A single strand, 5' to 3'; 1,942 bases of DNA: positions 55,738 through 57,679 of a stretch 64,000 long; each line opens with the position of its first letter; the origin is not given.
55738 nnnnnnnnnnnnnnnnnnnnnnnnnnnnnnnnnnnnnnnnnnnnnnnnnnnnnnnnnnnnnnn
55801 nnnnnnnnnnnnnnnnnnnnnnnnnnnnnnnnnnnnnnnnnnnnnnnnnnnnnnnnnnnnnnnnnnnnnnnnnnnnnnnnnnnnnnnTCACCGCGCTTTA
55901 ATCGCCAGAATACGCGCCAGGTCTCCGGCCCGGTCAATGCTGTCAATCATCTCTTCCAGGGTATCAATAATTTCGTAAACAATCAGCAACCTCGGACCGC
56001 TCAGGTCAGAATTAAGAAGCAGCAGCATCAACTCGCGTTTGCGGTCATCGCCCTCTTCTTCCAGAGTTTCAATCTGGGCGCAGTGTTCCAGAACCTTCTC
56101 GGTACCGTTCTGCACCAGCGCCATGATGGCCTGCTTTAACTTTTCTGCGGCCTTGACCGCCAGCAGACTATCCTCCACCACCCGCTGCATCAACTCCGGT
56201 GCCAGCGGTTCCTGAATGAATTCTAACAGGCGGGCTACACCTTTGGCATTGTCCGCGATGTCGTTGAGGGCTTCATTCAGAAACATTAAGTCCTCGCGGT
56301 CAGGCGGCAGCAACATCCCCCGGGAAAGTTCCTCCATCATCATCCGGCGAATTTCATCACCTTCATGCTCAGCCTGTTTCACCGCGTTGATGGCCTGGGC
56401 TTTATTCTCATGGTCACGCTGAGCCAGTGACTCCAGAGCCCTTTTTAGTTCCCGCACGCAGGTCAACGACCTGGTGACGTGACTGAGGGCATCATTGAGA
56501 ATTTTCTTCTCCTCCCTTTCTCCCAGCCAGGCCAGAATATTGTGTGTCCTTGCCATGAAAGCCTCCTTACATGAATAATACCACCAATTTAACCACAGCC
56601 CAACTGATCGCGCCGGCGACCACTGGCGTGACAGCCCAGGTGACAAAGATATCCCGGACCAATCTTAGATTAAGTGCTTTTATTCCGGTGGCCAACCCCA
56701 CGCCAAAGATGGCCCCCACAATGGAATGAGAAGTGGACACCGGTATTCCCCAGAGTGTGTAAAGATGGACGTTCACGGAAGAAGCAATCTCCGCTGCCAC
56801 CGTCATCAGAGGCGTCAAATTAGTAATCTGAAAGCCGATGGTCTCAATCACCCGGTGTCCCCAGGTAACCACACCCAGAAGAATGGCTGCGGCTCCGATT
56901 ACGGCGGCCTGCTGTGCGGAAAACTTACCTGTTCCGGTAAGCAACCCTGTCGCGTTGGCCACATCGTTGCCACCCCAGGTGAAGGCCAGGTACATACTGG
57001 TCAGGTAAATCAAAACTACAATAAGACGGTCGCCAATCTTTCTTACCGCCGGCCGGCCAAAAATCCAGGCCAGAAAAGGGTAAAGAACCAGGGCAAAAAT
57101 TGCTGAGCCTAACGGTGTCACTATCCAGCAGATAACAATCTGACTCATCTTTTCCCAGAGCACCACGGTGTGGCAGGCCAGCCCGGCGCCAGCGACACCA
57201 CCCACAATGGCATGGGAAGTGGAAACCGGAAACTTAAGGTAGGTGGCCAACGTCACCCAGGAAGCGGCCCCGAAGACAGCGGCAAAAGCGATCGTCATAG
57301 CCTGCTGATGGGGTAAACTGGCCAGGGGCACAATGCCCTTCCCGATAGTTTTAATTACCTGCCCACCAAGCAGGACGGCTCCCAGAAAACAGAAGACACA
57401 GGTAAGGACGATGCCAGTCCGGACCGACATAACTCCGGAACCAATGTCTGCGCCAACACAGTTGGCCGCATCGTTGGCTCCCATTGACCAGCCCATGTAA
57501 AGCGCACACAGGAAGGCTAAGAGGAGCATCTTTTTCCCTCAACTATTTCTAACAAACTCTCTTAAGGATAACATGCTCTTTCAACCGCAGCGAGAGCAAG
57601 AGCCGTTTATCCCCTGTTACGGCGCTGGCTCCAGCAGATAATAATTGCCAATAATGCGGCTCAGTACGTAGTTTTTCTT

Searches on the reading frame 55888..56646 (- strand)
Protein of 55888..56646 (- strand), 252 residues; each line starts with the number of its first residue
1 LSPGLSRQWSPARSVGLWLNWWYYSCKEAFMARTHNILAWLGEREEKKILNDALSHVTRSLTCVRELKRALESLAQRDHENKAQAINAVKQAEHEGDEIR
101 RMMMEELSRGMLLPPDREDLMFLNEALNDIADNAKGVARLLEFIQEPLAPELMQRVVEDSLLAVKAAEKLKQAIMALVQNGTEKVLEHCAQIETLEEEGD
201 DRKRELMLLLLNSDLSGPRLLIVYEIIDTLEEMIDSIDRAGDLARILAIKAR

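Call 81: search_protein_families(library=pfam, proteins=[window:55888-56646:-])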
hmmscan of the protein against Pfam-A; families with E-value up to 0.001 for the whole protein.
window:55888-56646:- (252 aa): 1 family
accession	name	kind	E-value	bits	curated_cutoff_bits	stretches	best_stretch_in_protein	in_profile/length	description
PF01865.21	PhoU_div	-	2.4e-27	96.1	24.4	1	48-249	8-213/214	Protein of unknown function DUF47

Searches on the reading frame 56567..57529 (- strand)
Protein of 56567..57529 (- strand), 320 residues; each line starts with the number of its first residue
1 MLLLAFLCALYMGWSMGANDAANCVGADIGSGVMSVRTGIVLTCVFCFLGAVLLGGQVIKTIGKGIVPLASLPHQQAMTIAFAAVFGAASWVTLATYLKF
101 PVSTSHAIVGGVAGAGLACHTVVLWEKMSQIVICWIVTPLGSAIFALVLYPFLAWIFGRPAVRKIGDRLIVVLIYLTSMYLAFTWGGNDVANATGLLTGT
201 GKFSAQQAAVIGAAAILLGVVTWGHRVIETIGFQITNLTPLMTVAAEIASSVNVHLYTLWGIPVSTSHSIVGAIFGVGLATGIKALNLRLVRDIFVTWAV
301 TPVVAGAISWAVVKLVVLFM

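Call 81: search_protein_families(library=pfam, proteins=[window:56567-57529:-])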
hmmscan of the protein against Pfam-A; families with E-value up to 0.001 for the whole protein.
window:56567-57529:- (320 aa): 1 family
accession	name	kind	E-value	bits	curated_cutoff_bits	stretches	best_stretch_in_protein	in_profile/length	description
PF01384.25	PHO4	-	2.9e-72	244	33.7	1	16-309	1-350/350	Phosphate transporter family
